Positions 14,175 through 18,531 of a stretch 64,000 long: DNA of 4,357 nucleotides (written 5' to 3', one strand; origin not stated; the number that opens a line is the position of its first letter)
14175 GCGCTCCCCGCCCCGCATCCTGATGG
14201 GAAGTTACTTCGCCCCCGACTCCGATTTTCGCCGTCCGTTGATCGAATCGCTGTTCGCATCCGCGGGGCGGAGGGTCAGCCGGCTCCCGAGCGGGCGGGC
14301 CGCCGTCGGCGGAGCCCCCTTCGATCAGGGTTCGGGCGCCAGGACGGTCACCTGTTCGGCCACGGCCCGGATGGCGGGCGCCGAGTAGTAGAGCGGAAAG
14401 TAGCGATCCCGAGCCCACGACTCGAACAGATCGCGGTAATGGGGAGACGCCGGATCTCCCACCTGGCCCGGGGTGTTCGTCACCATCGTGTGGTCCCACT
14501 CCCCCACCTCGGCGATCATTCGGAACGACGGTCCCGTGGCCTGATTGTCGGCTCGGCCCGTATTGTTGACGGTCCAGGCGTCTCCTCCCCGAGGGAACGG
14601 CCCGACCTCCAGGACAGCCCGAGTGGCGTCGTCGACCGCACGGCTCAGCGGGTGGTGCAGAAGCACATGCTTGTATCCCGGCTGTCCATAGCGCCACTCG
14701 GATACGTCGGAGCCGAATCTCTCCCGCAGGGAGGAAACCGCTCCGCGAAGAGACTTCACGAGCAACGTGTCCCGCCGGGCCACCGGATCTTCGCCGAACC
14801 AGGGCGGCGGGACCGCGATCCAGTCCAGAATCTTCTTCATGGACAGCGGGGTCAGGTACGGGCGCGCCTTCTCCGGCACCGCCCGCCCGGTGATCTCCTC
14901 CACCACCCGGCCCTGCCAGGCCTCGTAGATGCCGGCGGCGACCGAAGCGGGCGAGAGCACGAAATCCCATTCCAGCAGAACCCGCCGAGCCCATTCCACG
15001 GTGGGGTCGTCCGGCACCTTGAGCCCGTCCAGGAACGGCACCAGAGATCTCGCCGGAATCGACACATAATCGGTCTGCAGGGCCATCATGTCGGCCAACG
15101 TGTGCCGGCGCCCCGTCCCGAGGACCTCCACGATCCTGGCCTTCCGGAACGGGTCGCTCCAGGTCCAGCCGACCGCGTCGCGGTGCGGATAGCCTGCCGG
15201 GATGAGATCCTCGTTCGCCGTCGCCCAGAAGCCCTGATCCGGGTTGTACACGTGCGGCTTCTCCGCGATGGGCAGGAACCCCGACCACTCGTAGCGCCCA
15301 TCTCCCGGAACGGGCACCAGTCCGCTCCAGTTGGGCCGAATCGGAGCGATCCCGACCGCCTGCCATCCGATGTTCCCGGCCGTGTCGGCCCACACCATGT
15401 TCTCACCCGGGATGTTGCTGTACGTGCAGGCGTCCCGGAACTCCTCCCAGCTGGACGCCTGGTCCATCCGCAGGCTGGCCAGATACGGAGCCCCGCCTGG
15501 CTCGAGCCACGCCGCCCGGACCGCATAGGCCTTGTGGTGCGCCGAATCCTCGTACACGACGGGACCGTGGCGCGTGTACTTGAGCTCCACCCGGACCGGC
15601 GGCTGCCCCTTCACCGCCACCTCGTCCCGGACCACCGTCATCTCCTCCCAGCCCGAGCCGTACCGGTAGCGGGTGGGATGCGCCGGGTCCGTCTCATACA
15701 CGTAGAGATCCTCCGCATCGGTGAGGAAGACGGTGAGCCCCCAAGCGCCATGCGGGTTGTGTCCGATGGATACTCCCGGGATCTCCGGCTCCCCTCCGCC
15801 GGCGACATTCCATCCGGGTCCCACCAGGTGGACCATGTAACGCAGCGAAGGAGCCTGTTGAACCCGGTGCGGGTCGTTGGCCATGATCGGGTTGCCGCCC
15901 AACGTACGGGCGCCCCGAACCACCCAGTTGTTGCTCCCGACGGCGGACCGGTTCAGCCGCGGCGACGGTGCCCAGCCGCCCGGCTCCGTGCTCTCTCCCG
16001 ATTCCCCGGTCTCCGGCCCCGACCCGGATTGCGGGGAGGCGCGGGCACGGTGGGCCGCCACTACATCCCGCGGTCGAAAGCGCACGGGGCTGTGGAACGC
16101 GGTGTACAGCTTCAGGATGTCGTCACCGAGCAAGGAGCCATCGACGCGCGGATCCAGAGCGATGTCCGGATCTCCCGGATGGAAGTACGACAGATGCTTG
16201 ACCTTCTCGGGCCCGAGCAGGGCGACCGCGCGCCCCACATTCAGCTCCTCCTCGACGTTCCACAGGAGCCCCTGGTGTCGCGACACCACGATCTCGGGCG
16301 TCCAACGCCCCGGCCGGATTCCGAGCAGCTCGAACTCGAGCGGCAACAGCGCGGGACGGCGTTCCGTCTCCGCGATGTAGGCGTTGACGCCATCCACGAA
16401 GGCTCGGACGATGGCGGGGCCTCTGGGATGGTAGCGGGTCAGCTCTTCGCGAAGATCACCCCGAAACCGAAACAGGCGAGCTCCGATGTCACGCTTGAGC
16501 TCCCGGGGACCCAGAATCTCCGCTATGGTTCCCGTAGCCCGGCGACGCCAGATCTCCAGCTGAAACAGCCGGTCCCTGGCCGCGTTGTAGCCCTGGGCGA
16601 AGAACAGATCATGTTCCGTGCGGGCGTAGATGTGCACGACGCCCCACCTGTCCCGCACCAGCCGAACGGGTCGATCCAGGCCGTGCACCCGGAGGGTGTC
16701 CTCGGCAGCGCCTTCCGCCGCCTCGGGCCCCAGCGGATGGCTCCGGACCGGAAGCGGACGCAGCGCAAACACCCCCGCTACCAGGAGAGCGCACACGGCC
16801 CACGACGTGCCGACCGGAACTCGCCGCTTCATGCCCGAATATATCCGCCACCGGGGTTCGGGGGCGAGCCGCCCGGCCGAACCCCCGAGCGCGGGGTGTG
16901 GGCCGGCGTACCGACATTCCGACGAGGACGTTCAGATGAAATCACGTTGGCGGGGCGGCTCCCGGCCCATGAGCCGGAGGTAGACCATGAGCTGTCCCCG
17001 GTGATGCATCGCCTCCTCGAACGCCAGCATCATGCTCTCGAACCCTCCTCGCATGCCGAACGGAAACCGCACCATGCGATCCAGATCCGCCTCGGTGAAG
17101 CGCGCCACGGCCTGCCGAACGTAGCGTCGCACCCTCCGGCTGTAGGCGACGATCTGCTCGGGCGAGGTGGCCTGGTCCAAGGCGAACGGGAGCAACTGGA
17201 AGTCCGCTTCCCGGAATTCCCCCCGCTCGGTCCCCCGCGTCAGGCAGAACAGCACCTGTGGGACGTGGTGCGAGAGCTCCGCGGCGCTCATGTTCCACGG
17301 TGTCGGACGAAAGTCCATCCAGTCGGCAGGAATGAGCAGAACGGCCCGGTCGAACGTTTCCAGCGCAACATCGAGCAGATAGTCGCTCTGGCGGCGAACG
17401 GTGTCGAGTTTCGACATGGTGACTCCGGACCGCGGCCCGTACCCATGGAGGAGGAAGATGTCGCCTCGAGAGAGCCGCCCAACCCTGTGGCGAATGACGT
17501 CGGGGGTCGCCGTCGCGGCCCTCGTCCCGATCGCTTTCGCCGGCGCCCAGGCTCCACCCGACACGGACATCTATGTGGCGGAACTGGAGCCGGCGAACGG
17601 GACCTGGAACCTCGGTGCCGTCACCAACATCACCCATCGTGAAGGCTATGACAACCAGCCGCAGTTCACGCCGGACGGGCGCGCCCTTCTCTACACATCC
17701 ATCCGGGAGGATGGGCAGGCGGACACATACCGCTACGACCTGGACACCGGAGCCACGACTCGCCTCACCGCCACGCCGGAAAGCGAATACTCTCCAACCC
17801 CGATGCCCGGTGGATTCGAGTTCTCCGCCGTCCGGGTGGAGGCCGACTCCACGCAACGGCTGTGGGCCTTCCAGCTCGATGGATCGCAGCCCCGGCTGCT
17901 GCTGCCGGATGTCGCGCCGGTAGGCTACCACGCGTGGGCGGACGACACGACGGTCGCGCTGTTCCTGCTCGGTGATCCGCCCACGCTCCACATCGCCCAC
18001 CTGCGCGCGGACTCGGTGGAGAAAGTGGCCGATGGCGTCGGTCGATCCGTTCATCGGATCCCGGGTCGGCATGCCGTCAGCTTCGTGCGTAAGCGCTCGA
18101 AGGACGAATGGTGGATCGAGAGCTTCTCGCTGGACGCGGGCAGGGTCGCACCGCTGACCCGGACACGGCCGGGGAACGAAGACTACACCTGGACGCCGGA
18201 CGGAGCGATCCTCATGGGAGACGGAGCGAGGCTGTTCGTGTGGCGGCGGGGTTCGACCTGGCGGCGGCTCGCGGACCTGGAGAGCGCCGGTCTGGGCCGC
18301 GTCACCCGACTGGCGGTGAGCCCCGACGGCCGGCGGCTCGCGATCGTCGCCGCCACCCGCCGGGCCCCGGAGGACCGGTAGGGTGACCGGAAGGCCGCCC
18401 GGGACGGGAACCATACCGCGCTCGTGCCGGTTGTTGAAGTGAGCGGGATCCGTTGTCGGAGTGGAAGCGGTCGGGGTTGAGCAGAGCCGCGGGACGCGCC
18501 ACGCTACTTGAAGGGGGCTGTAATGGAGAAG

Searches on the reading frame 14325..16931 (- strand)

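Call 39: search_protein_families(library=pfam, proteins=[window:14325-16931:-], max_evalue=0.0001)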
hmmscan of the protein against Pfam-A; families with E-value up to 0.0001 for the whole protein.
window:14325-16931:- (868 aa): 1 family
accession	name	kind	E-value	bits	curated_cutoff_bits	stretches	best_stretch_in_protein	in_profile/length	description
PF01804.23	Penicil_amidase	-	2.3e-202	675.1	21.3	1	88-855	1-674/675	Penicillin amidase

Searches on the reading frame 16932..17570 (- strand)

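Call 39: search_protein_families(library=pfam, proteins=[window:16932-17570:-], max_evalue=0.0001)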
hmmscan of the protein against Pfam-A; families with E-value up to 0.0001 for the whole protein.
window:16932-17570:- (212 aa): 2 families
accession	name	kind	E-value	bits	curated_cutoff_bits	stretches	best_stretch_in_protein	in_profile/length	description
PF12867.12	DinB_2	-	9.6e-11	42.7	24.8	1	66-194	2-128/128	DinB superfamily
PF05163.17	DinB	-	7.1e-08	33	23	1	131-206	72-150/165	DinB family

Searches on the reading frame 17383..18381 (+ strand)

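Call 39: search_protein_families(library=pfam, proteins=[window:17383-18381:+], max_evalue=0.0001)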
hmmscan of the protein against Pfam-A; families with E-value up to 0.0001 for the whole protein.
window:17383-18381:+ (332 aa): 1 family
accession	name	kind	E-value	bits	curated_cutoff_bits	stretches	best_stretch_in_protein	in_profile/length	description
PF07676.18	PD40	-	1.7e-11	44.2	20.9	1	82-114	3-35/38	WD40-like Beta Propeller Repeat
